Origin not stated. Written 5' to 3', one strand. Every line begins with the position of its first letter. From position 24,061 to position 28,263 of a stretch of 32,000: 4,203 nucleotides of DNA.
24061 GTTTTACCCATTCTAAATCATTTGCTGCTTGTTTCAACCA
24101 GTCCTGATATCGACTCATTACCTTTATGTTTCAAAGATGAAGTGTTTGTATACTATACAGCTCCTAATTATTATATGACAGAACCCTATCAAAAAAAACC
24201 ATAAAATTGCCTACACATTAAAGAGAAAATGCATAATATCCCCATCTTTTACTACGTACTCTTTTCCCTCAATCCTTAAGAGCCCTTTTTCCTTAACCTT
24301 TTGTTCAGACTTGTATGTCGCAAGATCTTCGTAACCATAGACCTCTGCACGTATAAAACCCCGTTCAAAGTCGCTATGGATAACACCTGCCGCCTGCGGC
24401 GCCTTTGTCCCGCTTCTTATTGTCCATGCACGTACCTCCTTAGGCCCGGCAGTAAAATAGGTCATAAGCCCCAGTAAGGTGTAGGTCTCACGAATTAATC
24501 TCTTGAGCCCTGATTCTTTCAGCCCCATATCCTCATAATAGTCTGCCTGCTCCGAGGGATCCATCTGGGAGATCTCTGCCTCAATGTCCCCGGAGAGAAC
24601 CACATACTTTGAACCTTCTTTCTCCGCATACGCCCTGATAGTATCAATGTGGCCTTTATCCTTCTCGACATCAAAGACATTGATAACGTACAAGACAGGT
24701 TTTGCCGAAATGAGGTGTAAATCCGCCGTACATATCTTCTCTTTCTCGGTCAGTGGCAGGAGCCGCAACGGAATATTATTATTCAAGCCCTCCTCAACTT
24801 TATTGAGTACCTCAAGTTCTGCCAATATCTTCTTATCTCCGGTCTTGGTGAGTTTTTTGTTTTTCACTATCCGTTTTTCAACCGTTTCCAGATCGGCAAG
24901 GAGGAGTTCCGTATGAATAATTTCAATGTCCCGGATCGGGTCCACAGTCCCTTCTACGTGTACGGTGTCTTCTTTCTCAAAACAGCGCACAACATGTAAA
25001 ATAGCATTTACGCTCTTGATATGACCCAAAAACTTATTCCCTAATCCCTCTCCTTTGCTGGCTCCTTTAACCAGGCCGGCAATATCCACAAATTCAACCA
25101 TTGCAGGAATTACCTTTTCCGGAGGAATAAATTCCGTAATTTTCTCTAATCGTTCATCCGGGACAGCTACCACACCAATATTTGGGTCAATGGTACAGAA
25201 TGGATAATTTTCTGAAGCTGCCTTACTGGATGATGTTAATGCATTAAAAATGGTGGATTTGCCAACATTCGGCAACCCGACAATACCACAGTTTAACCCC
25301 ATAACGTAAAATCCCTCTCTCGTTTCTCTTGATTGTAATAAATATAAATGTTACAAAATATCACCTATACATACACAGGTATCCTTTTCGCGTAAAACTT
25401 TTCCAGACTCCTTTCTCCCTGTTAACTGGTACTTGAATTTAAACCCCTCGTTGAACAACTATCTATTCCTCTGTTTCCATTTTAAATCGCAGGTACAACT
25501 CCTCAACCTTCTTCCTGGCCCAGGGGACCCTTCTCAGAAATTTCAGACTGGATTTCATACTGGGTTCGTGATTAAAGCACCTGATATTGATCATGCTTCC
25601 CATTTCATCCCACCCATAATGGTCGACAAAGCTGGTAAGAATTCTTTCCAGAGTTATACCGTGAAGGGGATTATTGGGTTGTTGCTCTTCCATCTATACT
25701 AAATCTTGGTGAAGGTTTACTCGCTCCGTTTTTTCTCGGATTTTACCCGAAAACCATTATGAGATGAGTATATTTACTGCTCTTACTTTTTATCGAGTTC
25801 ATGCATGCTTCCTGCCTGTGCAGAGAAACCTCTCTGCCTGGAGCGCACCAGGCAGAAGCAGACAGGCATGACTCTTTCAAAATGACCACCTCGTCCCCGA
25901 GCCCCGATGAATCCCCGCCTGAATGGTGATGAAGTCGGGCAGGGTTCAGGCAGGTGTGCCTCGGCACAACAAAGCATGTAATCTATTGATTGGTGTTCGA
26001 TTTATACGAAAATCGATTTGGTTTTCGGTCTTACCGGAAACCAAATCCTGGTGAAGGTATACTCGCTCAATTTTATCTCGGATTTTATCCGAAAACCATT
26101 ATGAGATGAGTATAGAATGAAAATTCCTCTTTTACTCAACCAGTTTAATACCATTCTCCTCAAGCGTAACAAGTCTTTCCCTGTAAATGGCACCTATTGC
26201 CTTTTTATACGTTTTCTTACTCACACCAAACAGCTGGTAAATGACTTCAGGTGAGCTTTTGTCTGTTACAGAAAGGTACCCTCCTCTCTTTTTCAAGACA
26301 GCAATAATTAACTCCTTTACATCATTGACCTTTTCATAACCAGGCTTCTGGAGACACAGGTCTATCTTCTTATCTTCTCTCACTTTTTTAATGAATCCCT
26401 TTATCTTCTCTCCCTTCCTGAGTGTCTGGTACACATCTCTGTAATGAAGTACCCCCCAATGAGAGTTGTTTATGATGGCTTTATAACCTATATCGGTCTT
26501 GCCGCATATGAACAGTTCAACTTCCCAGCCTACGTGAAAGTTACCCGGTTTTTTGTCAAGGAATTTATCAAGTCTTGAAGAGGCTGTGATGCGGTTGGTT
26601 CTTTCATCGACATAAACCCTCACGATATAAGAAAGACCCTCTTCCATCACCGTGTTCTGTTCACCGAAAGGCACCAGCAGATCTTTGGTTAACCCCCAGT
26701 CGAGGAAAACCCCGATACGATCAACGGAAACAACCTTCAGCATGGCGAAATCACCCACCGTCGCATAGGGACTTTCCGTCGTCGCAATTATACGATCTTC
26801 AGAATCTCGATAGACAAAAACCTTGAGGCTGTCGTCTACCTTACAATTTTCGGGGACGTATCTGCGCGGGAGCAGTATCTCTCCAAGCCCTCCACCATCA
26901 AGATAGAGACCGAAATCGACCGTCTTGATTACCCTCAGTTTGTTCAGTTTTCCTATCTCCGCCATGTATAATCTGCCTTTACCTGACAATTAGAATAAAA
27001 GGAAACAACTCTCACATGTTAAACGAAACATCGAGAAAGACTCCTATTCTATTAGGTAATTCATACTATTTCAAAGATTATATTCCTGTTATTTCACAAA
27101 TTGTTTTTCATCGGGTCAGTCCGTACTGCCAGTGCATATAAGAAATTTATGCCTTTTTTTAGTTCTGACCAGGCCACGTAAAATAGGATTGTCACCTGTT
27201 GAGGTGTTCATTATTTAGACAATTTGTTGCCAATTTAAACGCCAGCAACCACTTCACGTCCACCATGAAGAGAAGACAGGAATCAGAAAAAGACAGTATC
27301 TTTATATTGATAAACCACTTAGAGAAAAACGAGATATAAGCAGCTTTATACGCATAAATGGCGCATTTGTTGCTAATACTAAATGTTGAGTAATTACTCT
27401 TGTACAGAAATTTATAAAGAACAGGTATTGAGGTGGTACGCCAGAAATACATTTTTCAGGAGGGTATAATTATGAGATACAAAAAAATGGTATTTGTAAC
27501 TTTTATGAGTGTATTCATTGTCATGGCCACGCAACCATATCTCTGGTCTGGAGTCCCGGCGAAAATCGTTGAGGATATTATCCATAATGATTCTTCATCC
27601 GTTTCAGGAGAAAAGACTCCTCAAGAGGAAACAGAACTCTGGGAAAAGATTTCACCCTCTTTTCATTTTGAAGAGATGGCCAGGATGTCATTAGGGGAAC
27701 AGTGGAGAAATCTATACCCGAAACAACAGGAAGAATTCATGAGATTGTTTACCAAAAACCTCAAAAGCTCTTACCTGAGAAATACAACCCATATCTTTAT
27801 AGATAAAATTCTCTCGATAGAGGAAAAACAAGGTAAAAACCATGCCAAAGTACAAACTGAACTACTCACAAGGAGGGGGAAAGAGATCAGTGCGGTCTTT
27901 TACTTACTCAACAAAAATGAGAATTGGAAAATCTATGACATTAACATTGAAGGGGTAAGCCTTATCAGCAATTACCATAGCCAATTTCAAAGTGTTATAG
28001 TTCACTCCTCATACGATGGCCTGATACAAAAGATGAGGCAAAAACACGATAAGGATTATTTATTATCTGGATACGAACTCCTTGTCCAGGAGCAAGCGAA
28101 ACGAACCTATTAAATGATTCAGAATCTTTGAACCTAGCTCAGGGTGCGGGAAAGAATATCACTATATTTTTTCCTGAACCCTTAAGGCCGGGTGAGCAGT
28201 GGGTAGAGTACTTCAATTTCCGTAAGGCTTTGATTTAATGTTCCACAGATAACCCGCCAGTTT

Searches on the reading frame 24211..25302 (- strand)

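Call 22: search_protein_families(library=pfam, proteins=[window:24211-25302:-], max_evalue=0.001)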
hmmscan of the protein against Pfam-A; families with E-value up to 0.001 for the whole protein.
window:24211-25302:- (363 aa): 3 families
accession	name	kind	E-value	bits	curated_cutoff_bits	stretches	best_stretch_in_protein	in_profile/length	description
PF06071.19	YchF-GTPase_C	-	3e-42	143.1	27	1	279-362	1-84/84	Protein of unknown function (DUF933)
PF01926.29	MMR_HSR1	-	2.9e-22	79.3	21.9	1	5-111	2-86/113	50S ribosome-binding GTPase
PF02421.24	FeoB_N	-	3.7e-07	30.2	27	1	5-50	3-47/156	Ferrous iron transport protein B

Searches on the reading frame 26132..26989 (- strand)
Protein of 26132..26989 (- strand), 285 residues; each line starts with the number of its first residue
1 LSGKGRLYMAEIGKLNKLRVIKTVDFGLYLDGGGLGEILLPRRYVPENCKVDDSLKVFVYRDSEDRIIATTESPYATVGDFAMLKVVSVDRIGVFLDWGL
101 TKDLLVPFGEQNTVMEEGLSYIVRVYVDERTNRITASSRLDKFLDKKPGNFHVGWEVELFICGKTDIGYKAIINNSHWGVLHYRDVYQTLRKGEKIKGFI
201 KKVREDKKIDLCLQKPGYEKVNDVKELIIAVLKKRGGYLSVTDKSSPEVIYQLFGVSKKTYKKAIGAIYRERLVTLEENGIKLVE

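Call 22: search_protein_families(library=pfam, proteins=[window:26132-26989:-], max_evalue=0.001)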
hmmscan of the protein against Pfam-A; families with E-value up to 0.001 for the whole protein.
window:26132-26989:- (285 aa): 3 families
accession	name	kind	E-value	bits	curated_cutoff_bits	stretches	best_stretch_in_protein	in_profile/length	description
PF13509.12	S1_2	-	1.7e-31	108.6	21.8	1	12-71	1-60/61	S1 domain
PF17783.7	CvfB_WH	-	9.2e-22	77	22.9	1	226-283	1-58/58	CvfB-like winged helix domain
PF00575.29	S1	-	1.8e-05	25.5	22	0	175-213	40-73/74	S1 RNA binding domain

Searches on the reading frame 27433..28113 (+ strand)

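Call 22: search_protein_families(library=pfam, proteins=[window:27433-28113:+], max_evalue=0.001)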
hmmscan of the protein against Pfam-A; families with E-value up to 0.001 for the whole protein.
window:27433-28113:+ (226 aa): 1 family
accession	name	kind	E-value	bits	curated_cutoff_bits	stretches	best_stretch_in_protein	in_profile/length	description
PF05494.18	MlaC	-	2.6e-36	125.4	26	1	56-203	16-166/166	MlaC protein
